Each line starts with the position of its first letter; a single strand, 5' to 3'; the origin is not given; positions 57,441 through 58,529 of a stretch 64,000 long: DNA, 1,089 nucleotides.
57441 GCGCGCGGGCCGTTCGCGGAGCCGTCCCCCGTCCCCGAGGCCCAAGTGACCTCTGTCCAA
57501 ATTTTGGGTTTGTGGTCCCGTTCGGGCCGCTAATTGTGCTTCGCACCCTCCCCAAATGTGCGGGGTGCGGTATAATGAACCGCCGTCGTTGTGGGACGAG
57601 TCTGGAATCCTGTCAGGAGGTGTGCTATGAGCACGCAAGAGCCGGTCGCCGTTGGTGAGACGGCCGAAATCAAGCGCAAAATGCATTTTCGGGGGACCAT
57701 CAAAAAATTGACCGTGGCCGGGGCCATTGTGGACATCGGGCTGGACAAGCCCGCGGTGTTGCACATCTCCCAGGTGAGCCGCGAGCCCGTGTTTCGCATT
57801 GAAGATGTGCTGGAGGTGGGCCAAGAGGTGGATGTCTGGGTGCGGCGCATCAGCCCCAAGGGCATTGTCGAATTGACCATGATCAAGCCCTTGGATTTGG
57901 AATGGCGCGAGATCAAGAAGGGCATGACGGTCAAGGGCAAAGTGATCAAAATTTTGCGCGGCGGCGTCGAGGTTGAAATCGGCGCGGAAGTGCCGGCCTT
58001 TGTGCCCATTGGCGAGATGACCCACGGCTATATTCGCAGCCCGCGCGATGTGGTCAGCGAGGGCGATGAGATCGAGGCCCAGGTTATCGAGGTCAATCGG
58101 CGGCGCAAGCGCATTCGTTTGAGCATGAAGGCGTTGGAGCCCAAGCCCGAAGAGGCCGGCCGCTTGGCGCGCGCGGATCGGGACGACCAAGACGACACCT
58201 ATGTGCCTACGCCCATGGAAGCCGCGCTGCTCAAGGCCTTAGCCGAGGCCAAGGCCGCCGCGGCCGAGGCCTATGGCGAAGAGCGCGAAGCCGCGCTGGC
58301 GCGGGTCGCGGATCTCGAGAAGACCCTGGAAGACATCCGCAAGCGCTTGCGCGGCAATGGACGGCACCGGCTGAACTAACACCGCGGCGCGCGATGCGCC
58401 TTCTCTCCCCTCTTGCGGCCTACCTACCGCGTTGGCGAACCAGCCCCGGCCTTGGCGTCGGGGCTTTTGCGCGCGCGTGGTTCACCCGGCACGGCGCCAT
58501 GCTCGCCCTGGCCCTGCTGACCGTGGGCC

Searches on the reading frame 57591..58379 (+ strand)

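Call 11: search_protein_families(library=ncbifam, proteins=[window:57591-58379:+])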
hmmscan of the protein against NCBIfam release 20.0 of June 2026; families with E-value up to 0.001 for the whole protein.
window:57591-58379:+ (262 aa): 28 families (the best 25 are shown)
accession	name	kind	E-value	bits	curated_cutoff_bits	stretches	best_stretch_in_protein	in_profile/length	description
NF000907.0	PRK00087.1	equivalog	6.3e-29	100.6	624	1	25-196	474-649/671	bifunctional 4-hydroxy-3-methylbut-2-enyl diphosphate reductase/30S ribosomal protein S1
NF005208.0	PRK06676.1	equivalog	1.5e-28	99.9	368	1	25-203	189-360/391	30S ribosomal protein S1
NF005973.0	PRK08059.1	equivalog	3.2e-23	82.2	148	2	107-197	4-94/123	S1 domain-containing post-transcriptional regulator GSP13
TIGR00717.1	rpsA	equivalog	2.9e-22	78.9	577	1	26-186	184-349/516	30S ribosomal protein S1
TIGR03591.1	polynuc_phos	equivalog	1.2e-21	76.8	525.05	2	24-97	613-686/689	polyribonucleotide nucleotidyltransferase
NF004952.0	PRK06299.1-2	equivalog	2.6e-21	75.6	524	1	26-187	215-381/580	30S ribosomal protein S1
NF008805.1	PRK11824.1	equivalog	1.3e-20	73.3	471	2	24-98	607-681/683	polyribonucleotide nucleotidyltransferase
NF040579.1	S1_dom_CvfD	subfamily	2.6e-20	72.8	117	2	109-201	2-94/113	CvfD/Ygs/GSP13 family RNA-binding post-transcriptional regulator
NF006363.0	PRK08582.1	equivalog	1.9e-19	70.3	171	2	33-105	9-81/140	S1 domain-containing RNA-binding protein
NF004953.0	PRK06299.1-3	equivalog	3.3e-19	68.6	720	1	26-186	210-375/580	30S ribosomal protein S1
NF004956.0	PRK06299.1-6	equivalog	5.7e-19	68.1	711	2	106-187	281-363/554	30S ribosomal protein S1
NF004954.0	PRK06299.1-4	equivalog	2e-17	62.6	727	1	26-188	188-355/560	30S ribosomal protein S1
NF004951.0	PRK06299.1-1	equivalog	9.5e-16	57.3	918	2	106-213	446-550/556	30S ribosomal protein S1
NF005911.0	PRK07899.1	equivalog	1e-15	57.4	691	1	29-183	208-366/486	30S ribosomal protein S1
NF010379.0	PRK13806.1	equivalog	7.1e-15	54.6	648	1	28-186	201-369/491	30S ribosomal protein S1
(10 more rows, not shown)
